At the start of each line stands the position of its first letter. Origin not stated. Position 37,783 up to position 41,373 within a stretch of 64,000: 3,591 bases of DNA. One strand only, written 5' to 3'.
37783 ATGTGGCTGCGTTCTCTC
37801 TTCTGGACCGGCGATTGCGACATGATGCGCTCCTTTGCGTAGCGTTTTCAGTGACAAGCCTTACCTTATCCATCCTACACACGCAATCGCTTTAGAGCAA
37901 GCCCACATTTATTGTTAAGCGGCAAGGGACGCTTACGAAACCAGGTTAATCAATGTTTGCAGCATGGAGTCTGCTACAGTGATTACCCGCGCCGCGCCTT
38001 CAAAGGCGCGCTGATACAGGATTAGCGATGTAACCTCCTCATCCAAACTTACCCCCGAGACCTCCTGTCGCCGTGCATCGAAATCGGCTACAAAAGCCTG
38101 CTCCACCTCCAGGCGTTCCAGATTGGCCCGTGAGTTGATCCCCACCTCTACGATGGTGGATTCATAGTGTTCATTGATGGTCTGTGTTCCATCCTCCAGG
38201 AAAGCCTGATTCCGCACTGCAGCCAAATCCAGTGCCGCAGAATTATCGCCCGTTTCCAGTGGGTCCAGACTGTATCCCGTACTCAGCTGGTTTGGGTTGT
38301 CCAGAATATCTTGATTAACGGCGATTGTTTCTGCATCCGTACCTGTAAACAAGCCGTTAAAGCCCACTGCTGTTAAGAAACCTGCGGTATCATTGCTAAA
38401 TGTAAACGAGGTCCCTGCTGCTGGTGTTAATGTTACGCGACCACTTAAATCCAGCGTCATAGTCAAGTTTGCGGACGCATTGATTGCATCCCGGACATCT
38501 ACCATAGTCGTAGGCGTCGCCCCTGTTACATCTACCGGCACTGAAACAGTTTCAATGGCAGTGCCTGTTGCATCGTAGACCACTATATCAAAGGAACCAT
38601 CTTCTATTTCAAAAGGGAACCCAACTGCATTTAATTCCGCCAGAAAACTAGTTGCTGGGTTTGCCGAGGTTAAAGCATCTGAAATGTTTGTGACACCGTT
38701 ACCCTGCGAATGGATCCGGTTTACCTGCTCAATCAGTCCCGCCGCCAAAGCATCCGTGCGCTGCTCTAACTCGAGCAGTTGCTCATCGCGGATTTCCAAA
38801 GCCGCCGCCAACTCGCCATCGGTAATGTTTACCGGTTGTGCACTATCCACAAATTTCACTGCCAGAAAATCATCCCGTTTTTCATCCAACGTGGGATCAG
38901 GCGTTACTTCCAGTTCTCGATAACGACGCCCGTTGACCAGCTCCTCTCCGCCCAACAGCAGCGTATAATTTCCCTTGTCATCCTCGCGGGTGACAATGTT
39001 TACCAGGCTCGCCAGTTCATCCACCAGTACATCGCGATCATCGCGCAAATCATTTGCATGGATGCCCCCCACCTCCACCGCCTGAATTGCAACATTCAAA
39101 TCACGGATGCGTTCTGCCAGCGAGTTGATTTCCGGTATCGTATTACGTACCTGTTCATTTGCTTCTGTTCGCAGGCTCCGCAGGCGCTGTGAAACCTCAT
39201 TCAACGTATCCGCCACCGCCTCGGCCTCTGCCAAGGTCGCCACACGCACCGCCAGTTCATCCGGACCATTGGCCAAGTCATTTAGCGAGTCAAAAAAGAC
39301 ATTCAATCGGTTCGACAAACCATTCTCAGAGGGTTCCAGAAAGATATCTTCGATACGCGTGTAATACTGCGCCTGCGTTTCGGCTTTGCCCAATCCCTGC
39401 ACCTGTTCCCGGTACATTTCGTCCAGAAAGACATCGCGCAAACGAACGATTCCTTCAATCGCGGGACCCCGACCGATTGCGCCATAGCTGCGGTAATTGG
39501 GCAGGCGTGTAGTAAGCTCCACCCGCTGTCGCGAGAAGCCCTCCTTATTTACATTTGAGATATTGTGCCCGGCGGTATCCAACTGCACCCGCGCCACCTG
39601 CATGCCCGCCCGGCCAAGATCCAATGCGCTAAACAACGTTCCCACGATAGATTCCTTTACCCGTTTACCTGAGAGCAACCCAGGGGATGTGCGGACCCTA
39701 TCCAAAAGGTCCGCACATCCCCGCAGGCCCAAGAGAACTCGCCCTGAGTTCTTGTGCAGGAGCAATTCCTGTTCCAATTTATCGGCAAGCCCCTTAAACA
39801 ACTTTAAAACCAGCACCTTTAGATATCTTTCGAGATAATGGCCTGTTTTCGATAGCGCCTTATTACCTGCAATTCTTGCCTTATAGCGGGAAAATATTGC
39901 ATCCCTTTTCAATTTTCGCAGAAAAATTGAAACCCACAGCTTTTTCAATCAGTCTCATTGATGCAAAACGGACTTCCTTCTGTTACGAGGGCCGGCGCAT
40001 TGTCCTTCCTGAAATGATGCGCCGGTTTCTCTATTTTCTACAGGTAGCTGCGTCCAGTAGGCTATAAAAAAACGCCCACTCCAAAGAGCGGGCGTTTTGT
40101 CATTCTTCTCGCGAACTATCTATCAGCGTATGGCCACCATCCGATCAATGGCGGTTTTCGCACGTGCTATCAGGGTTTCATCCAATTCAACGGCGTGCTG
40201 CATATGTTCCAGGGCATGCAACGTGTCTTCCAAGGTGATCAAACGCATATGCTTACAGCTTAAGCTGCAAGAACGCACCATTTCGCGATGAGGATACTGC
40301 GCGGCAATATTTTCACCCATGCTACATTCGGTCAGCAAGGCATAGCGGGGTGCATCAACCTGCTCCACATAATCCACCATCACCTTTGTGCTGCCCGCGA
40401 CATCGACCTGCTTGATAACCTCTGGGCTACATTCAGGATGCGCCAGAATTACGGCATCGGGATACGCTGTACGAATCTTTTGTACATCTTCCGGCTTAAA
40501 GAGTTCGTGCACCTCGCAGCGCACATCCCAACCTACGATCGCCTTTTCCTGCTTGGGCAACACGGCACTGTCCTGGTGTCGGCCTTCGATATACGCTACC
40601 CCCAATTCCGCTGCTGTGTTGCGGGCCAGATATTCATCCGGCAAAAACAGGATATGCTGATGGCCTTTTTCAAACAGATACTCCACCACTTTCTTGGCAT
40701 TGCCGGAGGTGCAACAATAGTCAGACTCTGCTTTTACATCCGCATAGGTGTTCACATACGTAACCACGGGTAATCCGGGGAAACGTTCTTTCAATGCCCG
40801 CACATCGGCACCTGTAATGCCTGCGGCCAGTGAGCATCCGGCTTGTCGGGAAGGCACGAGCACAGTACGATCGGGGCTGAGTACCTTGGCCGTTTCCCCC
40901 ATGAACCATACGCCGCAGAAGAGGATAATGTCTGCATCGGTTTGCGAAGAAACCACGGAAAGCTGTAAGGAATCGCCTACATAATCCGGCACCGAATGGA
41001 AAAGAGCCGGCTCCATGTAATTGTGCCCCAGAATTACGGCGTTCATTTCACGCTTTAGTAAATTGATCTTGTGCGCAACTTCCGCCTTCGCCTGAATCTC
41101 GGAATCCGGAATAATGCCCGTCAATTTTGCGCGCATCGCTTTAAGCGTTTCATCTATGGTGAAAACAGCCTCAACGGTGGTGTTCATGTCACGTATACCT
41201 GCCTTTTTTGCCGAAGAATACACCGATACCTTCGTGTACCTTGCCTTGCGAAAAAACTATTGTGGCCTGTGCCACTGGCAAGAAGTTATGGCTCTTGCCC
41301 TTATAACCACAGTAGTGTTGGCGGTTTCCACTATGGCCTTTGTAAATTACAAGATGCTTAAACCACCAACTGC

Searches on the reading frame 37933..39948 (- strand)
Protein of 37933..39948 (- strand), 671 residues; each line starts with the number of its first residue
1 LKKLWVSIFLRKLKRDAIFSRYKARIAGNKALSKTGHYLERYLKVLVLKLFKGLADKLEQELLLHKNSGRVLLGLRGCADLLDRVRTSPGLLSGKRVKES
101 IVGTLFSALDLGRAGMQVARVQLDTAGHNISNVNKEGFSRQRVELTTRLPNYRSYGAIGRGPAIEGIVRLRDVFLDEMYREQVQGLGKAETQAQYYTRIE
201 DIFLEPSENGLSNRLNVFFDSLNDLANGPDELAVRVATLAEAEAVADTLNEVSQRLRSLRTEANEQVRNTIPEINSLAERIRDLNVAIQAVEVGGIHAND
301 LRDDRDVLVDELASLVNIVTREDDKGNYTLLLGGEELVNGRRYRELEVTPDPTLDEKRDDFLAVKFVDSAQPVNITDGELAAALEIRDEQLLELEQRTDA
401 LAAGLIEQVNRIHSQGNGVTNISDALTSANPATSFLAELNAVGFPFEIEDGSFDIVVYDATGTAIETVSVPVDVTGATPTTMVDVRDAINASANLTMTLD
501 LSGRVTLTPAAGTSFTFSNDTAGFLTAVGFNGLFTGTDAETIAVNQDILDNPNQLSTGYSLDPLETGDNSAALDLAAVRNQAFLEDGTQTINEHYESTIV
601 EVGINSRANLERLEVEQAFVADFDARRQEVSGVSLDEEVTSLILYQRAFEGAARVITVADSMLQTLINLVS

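Call 24: search_protein_families(library=pfam, proteins=[window:37933-39948:-], max_evalue=1)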
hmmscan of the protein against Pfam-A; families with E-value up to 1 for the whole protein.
window:37933-39948:- (671 aa): 4 families
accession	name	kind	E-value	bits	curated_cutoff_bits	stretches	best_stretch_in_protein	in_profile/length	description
PF22638.1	FlgK_D1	-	9e-55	186.2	28.6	1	197-419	2-224/233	Flagellar hook-associated protein FlgK helical domain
PF06429.18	Flg_bbr_C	-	8.8e-14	51.2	23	1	628-669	5-46/46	Flagellar basal body rod FlgEFG protein C-terminal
PF07196.18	Flagellin_IN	-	0.034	14.8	22.7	1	453-493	2-34/55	Flagellin hook IN motif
PF00460.25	Flg_bb_rod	-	0.071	13.6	20.7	1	112-138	4-30/31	Flagella basal body rod protein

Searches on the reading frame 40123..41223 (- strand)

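Call 92: search_protein_families(library=pfam, proteins=[window:40123-41223:-], max_evalue=0.001)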
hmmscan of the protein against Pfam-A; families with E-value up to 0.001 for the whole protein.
window:40123-41223:- (366 aa): 1 family
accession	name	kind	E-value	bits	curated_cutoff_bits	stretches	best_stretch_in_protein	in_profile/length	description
PF02445.21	NadA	-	1.1e-101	340.4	27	1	52-363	2-294/295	Quinolinate synthetase A protein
